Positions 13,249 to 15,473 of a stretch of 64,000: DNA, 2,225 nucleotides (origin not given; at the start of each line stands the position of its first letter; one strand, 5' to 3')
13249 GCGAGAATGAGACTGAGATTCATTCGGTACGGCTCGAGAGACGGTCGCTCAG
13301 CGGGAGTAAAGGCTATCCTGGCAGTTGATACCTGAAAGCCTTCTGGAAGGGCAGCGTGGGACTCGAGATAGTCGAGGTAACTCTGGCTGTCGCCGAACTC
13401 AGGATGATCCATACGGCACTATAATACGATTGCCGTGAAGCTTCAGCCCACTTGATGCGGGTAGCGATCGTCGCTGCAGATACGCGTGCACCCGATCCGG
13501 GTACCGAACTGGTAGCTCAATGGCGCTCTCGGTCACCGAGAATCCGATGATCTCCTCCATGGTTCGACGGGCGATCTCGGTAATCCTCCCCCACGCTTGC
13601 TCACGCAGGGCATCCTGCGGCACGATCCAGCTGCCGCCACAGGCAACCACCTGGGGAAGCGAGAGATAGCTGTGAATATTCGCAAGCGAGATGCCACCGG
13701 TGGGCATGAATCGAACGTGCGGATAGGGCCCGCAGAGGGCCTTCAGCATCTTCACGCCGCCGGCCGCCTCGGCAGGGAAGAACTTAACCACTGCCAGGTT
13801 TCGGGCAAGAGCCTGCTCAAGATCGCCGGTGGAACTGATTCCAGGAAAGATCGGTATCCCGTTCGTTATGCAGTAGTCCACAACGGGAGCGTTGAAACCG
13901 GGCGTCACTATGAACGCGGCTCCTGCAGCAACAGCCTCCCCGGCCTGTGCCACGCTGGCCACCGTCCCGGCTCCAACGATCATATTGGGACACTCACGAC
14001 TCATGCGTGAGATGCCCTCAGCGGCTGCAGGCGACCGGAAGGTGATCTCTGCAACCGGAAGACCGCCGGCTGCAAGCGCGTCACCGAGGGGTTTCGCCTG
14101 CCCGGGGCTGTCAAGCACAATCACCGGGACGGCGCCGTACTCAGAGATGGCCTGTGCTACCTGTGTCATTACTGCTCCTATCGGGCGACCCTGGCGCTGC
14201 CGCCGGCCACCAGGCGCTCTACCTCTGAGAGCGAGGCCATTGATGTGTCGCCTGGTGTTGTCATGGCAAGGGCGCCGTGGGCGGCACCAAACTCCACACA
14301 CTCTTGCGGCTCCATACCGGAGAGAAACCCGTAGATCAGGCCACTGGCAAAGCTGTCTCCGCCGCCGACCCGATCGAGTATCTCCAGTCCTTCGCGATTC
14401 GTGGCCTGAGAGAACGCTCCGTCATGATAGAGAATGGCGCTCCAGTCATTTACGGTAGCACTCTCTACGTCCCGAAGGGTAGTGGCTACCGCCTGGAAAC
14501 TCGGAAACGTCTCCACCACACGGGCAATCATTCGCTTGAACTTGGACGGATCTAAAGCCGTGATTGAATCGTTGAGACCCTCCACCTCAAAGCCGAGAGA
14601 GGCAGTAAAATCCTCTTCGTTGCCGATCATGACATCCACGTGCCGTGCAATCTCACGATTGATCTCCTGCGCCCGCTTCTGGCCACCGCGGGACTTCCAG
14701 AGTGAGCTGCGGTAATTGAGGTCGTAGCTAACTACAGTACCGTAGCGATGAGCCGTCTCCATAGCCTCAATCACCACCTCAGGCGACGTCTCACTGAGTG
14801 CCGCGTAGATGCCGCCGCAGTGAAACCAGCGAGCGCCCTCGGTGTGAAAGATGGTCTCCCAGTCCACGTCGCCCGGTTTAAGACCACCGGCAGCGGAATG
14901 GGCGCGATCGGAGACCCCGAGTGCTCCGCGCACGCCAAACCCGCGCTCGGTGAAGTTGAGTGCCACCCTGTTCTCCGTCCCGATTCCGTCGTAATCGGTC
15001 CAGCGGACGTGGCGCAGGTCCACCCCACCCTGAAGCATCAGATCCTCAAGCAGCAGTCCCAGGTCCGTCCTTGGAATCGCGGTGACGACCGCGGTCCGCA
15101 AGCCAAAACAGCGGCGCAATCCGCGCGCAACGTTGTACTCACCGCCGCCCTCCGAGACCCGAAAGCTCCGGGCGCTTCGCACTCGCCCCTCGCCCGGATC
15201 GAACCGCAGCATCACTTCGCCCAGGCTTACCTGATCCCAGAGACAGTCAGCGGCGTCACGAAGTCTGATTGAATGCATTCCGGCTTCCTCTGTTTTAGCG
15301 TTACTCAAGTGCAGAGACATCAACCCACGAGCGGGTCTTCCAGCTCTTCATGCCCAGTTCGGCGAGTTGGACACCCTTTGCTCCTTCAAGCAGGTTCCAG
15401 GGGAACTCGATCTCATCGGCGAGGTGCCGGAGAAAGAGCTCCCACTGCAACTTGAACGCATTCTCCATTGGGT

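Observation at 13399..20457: Candidate KduI/KduD-independent route from unsaturated uronates to KDG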

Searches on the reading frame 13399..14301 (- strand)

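Call 3: search_protein_families(library=pfam, proteins=[window:13399-14301:-])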
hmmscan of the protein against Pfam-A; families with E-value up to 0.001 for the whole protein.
window:13399-14301:- (300 aa): 1 family
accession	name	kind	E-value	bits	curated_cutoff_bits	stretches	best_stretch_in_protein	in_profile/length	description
PF01081.25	Aldolase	-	1.7e-63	214.1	27.8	1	53-242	6-195/196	KDPG and KHG aldolase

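Call 4: search_protein_families(library=ncbifam, proteins=[window:13399-14301:-])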
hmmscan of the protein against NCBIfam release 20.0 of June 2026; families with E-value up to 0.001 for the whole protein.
window:13399-14301:- (300 aa): 8 families
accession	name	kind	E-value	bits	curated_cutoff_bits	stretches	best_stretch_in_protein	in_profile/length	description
NF004325.0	PRK05718.1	subfamily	5e-76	254.7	241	1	45-250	5-210/213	keto-hydroxyglutarate-aldolase/keto-deoxy-phosphogluconate aldolase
TIGR01182.1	eda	subfamily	7.6e-72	240.9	156.05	1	50-250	3-203/204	bifunctional 4-hydroxy-2-oxoglutarate aldolase/2-dehydro-3-deoxy-phosphogluconate aldolase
NF004673.0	PRK06015.1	equivalog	1.2e-52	178.8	320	1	55-247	15-207/212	2-dehydro-3-deoxy-phosphogluconate aldolase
NF041633.1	trifunc_aldol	exception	4e-46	157.6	700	1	48-251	2-217/580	KHG/KDPG aldolase/sugar kinase fusion protein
NF005673.0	PRK07455.1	equivalog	1.6e-39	135.3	232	1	50-251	8-209/213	bifunctional 4-hydroxy-2-oxoglutarate aldolase/2-dehydro-3-deoxy-phosphogluconate aldolase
NF005119.0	PRK06552.1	subfamily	3.2e-35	121.6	238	1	47-250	5-208/213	bifunctional 2-keto-4-hydroxyglutarate aldolase/2-keto-3-deoxy-6-phosphogluconate aldolase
NF005499.0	PRK07114.1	equivalog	2.1e-32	112.6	275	1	46-251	7-217/223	bifunctional 4-hydroxy-2-oxoglutarate aldolase/2-dehydro-3-deoxy-phosphogluconate aldolase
NF006600.0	PRK09140.1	subfamily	7e-22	77.7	207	1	66-215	22-172/210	2-dehydro-3-deoxy-6-phosphogalactonate aldolase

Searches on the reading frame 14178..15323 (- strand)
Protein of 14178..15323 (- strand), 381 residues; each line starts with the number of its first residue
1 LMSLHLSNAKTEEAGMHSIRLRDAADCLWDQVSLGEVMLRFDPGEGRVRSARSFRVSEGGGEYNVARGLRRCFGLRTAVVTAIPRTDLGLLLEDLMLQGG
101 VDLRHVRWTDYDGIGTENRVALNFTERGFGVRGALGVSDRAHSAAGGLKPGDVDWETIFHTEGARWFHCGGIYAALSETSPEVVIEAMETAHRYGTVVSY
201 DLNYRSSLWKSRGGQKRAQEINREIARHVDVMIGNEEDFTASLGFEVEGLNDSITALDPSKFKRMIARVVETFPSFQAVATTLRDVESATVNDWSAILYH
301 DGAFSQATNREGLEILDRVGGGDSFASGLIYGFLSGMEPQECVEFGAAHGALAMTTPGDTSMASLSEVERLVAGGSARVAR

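Call 3: search_protein_families(library=pfam, proteins=[window:14178-15323:-])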
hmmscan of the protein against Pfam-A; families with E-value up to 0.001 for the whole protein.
window:14178-15323:- (381 aa): 1 family
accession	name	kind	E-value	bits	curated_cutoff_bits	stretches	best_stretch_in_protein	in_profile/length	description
PF00294.29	PfkB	-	4.7e-24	85.7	25.8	1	32-361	5-297/302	pfkB family carbohydrate kinase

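Call 4: search_protein_families(library=ncbifam, proteins=[window:14178-15323:-])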
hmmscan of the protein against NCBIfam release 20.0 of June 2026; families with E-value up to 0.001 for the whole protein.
window:14178-15323:- (381 aa): 17 families
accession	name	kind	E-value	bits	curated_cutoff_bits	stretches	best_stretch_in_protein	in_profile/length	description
NF041633.1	trifunc_aldol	exception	2.1e-85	287.3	700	1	30-381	243-580/580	KHG/KDPG aldolase/sugar kinase fusion protein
NF041332.1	KDG_KDGal_kin_Halo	equivalog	5.3e-41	141.1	440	1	30-379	3-318/320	bifunctional 2-dehydro-3-deoxygluconokinase/2-dehydro-3-deoxygalactonokinase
TIGR04382.1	myo_inos_iolC_N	equivalog_domain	1e-29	103.8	300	1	47-370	22-307/309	5-dehydro-2-deoxygluconokinase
NF040938.1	KDG_KDGal_kin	equivalog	5.8e-21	74.9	400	1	32-372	2-303/305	bifunctional 2-dehydro-3-deoxygluconokinase/2-dehydro-3-deoxygalactonokinase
NF047869.1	myo_kin_aldol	exception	6e-12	44.7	600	1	47-368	27-327/586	bifunctional 5-dehydro-2-deoxygluconokinase/5-dehydro-2-deoxyphosphogluconate aldolase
NF006957.1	PRK09434.1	equivalog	3.4e-11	43.2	450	1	57-364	25-295/302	fructokinase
NF007321.0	PRK09813.1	equivalog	1.7e-10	40.8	247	1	288-355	190-256/261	fructoselysine 6-kinase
NF053626.1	RibKinHalex1628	equivalog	3.3e-10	39.9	330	1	313-372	230-291/293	ATP-dependent ribose-1-phosphate kinase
NF041134.1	R1P_kin_Thcocales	equivalog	6.6e-08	32.3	500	1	289-359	198-268/291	ADP-dependent ribose-1-phosphate kinase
TIGR03168.1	1-PFK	subfamily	2.4e-07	30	216.4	1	313-371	241-298/305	hexose kinase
NF049991.1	TagKinase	equivalog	5.3e-07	28.7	420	1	74-373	55-316/321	tagatose kinase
TIGR03828.1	pfkB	equivalog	5.4e-07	28.9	292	1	312-371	240-298/305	1-phosphofructokinase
NF052444.1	DhDoxglucKinKdgK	equivalog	7.8e-07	28.8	400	1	171-233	133-193/303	2-dehydro-3-deoxygluconokinase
TIGR02152.1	D_ribokin_bact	equivalog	9.1e-06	25.2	299.65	1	303-369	230-297/298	ribokinase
NF007068.0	PRK09513.1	equivalog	0.00014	21.2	432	1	312-356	244-288/312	1-phosphofructokinase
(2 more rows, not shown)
